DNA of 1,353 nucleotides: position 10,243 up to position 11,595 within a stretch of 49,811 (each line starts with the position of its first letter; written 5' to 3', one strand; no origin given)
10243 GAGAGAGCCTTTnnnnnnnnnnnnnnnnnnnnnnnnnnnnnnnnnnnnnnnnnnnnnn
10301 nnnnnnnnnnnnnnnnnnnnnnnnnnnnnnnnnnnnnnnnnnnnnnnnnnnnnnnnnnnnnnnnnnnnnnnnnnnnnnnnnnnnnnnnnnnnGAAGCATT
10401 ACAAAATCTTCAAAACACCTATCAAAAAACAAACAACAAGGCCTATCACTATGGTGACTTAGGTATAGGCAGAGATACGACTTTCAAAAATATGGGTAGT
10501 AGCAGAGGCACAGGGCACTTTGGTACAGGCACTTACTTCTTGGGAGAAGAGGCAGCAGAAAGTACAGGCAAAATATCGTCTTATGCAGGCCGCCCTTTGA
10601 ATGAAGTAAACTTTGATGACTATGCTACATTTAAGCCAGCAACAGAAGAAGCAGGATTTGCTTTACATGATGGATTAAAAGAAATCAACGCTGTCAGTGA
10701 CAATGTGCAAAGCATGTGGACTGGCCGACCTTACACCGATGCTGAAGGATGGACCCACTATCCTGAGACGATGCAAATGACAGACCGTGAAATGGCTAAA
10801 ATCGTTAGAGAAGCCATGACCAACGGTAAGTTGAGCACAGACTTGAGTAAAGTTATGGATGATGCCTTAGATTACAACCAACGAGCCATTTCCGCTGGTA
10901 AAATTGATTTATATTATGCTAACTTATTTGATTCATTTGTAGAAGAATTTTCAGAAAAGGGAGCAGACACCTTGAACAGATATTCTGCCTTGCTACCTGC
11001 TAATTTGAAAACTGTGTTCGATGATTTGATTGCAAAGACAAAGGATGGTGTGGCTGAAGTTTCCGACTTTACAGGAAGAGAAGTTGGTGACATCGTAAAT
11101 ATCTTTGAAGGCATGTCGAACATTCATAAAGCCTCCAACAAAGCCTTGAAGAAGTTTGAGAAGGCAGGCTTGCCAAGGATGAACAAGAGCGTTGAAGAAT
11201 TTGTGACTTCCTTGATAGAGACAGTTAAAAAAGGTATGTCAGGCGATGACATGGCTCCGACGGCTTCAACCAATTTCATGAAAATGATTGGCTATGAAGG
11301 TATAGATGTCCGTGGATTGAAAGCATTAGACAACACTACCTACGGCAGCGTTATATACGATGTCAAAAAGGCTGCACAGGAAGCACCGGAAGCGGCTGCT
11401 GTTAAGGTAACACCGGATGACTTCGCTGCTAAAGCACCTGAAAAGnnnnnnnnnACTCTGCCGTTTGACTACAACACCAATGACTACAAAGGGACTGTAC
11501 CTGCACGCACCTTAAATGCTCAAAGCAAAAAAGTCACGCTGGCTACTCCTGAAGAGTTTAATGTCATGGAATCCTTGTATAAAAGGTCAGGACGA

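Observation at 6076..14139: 2,687-aa giant ORF: candidate virion-delivered polyvalent protein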

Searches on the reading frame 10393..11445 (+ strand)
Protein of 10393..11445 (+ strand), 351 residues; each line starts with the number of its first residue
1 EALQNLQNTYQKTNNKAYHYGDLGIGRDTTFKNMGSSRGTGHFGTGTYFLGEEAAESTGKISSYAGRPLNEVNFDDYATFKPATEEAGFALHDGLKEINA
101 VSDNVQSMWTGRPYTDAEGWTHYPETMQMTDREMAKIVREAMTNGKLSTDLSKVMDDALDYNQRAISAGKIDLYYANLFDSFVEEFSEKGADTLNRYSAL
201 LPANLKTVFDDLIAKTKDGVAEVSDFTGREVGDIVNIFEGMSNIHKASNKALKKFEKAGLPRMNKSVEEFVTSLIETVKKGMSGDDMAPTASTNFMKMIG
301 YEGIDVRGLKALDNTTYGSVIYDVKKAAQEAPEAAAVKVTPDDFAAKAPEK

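Call 47: find_homologous_proteins(query=A6, max_evalue=0.01)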
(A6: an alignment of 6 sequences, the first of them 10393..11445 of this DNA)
Query A6 (6 sequences) (351 aa, profile of the alignment): 47 proteins with E <= 0.01 among 8000 candidates.
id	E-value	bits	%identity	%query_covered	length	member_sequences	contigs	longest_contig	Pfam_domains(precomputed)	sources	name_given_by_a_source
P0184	2.4e-55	207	48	25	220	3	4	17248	-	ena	-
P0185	6.8e-55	205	52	24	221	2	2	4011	-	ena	-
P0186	5.3e-52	196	48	24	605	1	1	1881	PF06152.17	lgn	-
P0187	6.5e-51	192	48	24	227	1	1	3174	-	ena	-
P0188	9.9e-51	191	41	30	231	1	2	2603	-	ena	-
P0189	5.0e-50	189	50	25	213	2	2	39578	-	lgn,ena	-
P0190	8.3e-50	188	29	90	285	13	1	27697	-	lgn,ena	-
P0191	2.6e-49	187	33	89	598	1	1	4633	-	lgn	-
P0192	3.0e-49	187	33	89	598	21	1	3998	-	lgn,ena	-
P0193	3.9e-49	186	34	88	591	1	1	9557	-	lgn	-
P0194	4.4e-49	186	34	88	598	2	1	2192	-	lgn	-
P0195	8.2e-49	185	34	88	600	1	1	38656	-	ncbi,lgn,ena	-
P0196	1.0e-48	185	34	88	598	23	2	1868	-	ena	-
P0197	3.0e-46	177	30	89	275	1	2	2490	-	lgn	-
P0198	2.9e-44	170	47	24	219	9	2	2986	-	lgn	-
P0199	1.8e-41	161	42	24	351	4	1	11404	-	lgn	-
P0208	1.0e-33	136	39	24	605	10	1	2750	-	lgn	-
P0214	2.4e-28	118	51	27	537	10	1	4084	PF18819.7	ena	-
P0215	3.8e-27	114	53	23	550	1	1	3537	-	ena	-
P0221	1.7e-19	89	55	9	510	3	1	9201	-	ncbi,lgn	-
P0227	1.3e-12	66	57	11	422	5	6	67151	-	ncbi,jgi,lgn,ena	jgi:hypothetical protein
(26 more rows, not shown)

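Call 48: search_protein_families(library=pfam, proteins=[P0214, P0186, P0184, P0190, P0195, P0199, P0221, P0227, P0208, P0215], max_evalue=0.1)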
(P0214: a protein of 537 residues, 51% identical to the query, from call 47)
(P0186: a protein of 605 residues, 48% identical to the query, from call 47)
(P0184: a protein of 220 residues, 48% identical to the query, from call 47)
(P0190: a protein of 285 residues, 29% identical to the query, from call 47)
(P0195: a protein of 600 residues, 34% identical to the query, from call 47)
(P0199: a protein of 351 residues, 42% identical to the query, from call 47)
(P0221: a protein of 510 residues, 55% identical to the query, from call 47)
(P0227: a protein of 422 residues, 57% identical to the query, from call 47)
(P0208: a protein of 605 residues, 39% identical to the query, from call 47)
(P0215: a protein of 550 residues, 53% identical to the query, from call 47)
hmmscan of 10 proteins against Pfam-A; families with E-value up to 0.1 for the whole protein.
P0214 (537 aa): 4 families
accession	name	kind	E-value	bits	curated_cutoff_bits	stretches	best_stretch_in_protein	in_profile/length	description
PF18819.6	MuF_C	-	8.2e-12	45.6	27.6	1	26-131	6-102/103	Phage MuF-C-terminal domain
PF01909.29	NTP_transf_2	-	0.0012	19.7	21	1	345-403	14-73/93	Nucleotidyltransferase domain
PF18765.7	Polbeta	-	0.069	13.8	26.9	0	341-387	9-54/93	Polymerase beta, Nucleotidyltransferase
PF22600.2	MTPAP-like_central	-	0.08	13.5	27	0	344-377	38-71/139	Poly(A) RNA polymerase, mitochondrial-like, central palm domain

P0186 (605 aa): 4 families
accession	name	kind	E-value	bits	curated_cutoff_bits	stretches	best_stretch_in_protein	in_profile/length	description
PF06152.16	Phage_min_cap2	-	4.4e-55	187.5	26.3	1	2-384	1-361/366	Phage minor capsid protein 2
PF23886.1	DUF7239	-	0.054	14.2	24.6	0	342-411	29-98/112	Family of unknown function (DUF7239)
PF13189.12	Cytidylate_kin2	-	0.058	14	28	0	526-559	130-163/176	Cytidylate kinase-like family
PF07820.17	TraC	-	0.069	14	27.7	0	494-542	7-55/88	TraC-like protein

P0184 (220 aa): 0 families

P0190 (285 aa): 0 families

P0195 (600 aa): 2 families
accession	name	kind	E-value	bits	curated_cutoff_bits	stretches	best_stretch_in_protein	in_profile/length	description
PF17347.7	DUF5377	-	0.017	15.9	25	1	323-385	9-70/96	Family of unknown function (DUF5377)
PF16703.10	DUF5064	-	0.065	14.2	27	0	264-287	80-103/117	Domain of unknown function (DUF5064)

P0199 (351 aa): 1 family
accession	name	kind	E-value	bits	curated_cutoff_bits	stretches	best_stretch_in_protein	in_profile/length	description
PF13026.12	DUF3887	-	0.066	14.3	31.8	0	232-290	11-67/91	Protein of unknown function (DUF3887)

P0221 (510 aa): 0 families

P0227 (422 aa): 1 family
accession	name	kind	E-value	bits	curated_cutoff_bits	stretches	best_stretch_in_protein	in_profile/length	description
PF16240.10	DUF4899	-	0.0022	17.7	25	1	258-312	13-66/283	Domain of unknown function (DUF4899)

P0208 (605 aa): 0 families

P0215 (550 aa): 1 family
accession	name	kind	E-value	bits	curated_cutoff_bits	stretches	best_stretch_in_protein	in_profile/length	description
PF17347.7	DUF5377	-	0.023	15.5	25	1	482-533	9-59/96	Family of unknown function (DUF5377)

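Call 85: search_solved_structures(query=A12, max_evalue=10, show_alignments=4)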
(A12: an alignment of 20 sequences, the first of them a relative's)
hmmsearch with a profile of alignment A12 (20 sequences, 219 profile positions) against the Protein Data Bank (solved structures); distinct sequences matched with E-value up to 10: 1.
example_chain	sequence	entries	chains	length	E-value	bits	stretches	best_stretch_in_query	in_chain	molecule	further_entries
7mq8_SS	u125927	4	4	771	6.7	9.6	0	71-154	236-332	U3 small nucleolar RNA-associated protein 14 homolog A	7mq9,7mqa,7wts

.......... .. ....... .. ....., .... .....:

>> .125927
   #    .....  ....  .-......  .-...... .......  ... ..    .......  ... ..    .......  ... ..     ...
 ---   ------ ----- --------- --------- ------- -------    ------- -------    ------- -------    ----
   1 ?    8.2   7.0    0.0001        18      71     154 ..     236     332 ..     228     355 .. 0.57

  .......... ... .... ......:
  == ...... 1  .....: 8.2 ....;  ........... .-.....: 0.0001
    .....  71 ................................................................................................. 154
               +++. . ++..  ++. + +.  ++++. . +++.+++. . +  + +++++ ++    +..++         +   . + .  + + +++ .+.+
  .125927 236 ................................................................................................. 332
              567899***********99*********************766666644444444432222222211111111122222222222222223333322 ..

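Call 105: search_protein_families(library=pfam, alignment_id=A12, max_evalue=10)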
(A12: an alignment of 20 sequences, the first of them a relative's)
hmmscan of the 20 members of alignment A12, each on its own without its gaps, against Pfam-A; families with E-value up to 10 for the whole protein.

A. member 1, P0184 (220 aa): 1 family
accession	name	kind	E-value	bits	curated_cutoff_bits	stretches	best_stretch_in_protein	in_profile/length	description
PF04637.17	Herpes_pp85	-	0.12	11.1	19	1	109-179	99-168/542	Herpesvirus phosphoprotein 85 (HHV6-7 U14/HCMV UL25)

B. families by the number of members that match (of 20 scanned): 33 families (the first 25 are shown)
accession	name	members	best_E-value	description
PF22235.1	FAS1_thioest_ins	2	0.019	Fatty acid synthase subunit beta, insertion domain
PF10607.14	CTLH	2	0.032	CTLH/CRA C-terminal to LisH motif domain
PF05698.19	Trigger_C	1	0.0088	Bacterial trigger factor protein (TF) C-terminus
PF08800.15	BT4734-like_N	1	0.013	BT4734-like, N-terminal domain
PF00602.22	Flu_PB1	1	0.019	Influenza RNA-dependent RNA polymerase subunit PB1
PF04361.18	DUF494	1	0.027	Protein of unknown function (DUF494)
PF17898.6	GerD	1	0.028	Spore germination GerD central core domain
PF14361.12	RsbRD_N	1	0.039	RsbT co-antagonist protein rsbRD N-terminal domain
PF14890.11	Intein_splicing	1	0.054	Intein splicing domain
PF16878.10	SIX1_SD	1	0.055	Transcriptional regulator, SIX1, N-terminal SD domain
PF20592.3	pAdhesive_10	1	0.056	Putative adhesin domain (group 10)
PF13026.12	DUF3887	1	0.066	Protein of unknown function (DUF3887)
PF24585.1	YunG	1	0.096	YunG protein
PF17004.11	SRP_TPR_like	1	0.1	Putative TPR-like repeat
PF04637.17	Herpes_pp85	1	0.12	Herpesvirus phosphoprotein 85 (HHV6-7 U14/HCMV UL25)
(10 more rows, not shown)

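Call 122: search_protein_families(library=ncbifam, proteins=[P0184], max_evalue=0.1)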
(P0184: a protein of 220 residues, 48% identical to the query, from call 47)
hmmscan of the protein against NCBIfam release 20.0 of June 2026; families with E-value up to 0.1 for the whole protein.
P0184 (220 aa): 0 families
